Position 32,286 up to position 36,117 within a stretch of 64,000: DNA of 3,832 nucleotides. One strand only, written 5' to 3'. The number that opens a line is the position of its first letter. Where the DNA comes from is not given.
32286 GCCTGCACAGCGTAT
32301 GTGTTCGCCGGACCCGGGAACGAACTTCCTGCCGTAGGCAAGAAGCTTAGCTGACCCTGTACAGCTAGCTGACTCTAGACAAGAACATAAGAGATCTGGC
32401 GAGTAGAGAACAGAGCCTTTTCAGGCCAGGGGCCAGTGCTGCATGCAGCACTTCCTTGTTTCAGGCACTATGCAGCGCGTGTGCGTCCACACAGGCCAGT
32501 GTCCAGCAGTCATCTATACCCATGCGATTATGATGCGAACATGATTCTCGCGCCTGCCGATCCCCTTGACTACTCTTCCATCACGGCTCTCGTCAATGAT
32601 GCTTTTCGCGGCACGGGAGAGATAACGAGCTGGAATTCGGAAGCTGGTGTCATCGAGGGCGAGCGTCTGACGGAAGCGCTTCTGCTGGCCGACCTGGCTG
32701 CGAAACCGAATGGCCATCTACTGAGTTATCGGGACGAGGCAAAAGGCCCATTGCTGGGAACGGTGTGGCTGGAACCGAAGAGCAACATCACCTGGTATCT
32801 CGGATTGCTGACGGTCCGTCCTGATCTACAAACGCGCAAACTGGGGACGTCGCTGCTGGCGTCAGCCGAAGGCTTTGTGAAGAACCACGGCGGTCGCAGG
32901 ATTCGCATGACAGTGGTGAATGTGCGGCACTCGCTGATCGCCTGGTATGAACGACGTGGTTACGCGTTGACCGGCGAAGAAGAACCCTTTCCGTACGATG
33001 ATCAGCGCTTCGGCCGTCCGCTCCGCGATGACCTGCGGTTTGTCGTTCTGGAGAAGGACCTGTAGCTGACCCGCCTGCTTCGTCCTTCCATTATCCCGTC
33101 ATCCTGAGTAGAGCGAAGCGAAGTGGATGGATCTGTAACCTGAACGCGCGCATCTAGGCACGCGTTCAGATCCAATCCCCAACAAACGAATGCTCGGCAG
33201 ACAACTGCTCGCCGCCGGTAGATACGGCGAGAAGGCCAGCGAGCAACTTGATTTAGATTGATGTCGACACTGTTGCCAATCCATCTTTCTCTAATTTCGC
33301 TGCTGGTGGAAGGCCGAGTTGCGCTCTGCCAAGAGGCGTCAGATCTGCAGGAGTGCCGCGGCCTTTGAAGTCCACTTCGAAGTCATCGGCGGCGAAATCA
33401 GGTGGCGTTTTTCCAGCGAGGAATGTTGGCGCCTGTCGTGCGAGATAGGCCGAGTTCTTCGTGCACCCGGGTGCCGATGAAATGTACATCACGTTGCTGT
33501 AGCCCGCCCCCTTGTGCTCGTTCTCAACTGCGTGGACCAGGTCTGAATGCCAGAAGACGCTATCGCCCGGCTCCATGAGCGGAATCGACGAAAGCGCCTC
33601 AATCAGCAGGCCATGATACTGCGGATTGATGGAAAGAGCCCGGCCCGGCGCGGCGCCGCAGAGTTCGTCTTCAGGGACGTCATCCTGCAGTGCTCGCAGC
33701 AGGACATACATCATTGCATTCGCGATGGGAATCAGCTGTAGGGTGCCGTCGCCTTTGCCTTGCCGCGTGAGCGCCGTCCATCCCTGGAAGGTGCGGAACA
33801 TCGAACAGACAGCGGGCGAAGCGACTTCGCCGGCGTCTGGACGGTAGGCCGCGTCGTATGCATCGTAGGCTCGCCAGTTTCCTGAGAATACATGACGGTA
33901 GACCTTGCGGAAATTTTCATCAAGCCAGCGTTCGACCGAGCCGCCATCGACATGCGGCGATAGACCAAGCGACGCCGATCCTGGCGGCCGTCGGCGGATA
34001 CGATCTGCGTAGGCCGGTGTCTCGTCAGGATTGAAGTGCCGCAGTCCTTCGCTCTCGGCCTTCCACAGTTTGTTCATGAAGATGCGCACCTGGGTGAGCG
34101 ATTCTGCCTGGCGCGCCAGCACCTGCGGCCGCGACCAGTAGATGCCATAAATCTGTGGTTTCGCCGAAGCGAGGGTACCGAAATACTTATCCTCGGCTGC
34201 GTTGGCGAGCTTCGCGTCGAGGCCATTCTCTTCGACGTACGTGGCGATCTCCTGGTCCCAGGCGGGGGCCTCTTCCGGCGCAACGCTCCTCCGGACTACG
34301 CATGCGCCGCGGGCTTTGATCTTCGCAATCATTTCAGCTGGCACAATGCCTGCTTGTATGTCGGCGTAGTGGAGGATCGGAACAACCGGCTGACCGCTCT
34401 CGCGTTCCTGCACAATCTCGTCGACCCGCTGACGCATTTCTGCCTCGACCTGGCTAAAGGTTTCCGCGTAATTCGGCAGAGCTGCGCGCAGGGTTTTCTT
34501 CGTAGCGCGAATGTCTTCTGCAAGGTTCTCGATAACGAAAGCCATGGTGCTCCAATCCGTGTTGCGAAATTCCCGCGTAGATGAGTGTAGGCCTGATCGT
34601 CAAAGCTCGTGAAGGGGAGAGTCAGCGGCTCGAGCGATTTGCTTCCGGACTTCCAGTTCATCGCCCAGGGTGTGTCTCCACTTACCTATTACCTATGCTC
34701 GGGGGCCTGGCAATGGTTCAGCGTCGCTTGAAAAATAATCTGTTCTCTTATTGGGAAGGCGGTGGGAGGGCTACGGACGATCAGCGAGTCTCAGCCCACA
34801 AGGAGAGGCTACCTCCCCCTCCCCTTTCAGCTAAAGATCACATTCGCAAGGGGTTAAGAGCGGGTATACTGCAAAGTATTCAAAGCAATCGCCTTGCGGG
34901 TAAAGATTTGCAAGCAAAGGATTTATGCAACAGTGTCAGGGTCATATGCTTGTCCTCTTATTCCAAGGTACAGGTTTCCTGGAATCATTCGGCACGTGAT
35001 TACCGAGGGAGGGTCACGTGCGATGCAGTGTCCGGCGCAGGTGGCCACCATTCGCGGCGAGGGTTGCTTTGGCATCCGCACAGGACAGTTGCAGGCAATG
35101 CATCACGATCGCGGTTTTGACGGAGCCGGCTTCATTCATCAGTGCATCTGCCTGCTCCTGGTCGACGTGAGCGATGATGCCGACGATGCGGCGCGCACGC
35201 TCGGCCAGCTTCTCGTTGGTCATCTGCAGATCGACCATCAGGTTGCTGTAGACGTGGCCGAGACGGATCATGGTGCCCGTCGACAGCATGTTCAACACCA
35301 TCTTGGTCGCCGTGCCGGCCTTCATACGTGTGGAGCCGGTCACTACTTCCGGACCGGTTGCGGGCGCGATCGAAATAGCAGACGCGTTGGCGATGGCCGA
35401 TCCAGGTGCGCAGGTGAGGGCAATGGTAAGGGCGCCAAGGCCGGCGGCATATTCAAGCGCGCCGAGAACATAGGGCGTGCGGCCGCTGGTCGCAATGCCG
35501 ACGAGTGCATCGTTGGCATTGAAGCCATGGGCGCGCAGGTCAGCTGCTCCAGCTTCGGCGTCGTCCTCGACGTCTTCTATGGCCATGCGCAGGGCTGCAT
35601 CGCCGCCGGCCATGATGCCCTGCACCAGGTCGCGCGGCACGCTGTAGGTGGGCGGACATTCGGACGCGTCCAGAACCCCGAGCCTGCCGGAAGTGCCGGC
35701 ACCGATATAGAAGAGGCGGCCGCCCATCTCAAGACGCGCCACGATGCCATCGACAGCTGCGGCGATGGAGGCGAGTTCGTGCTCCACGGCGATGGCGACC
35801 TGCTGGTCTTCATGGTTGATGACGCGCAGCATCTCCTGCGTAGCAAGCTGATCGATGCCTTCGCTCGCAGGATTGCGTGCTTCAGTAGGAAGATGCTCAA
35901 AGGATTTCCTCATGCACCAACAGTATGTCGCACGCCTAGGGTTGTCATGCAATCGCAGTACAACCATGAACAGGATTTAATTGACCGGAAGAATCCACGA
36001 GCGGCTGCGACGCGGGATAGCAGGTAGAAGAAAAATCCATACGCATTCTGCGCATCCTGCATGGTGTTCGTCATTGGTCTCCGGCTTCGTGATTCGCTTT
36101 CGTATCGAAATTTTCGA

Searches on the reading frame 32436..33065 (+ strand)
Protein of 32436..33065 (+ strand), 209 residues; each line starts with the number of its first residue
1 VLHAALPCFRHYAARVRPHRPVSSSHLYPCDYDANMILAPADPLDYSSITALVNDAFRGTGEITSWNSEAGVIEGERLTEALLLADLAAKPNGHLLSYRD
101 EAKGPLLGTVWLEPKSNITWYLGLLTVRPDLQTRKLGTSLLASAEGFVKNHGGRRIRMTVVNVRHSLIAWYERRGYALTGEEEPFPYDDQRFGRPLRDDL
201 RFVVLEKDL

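Call 24: search_protein_families(library=pfam, proteins=[window:32436-33065:+], max_evalue=0.00001)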
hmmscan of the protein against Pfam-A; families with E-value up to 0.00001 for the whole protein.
window:32436-33065:+ (209 aa): 3 families
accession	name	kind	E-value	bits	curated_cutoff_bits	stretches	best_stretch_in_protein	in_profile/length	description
PF00583.31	Acetyltransf_1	-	5e-10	40.1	20.7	1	75-176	16-116/116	Acetyltransferase (GNAT) family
PF13673.13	Acetyltransf_10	-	1.1e-07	32.3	23.6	1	101-182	37-113/128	Acetyltransferase (GNAT) domain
PF13508.13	Acetyltransf_7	-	6.8e-06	26.8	27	0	94-176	4-82/84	Acetyltransferase (GNAT) domain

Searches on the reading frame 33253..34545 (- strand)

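Call 24: search_protein_families(library=pfam, proteins=[window:33253-34545:-], max_evalue=0.00001)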
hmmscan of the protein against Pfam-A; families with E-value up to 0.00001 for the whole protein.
window:33253-34545:- (430 aa): 1 family
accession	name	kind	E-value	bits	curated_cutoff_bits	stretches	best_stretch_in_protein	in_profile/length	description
PF07350.19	Gig2-like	-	3.8e-135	451.2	27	1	7-412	2-408/408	Gig2-like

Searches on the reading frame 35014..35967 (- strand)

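Call 24: search_protein_families(library=pfam, proteins=[window:35014-35967:-], max_evalue=0.00001)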
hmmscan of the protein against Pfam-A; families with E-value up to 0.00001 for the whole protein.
window:35014-35967:- (317 aa): 4 families
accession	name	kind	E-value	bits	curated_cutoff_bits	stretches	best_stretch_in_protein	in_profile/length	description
PF22645.1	GKRP_SIS_N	-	6.4e-19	68.2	27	1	68-174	2-112/113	Glucokinase regulatory protein N-terminal SIS domain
PF13580.11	SIS_2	-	1.7e-09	38.3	27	1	61-185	14-137/138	SIS domain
PF01380.27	SIS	-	8.4e-08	32.5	25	1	150-228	52-128/131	SIS domain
PF22198.1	GKRP_SIS_2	-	1.8e-06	28.3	27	0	67-123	6-62/191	Glucokinase regulatory protein, second SIS domain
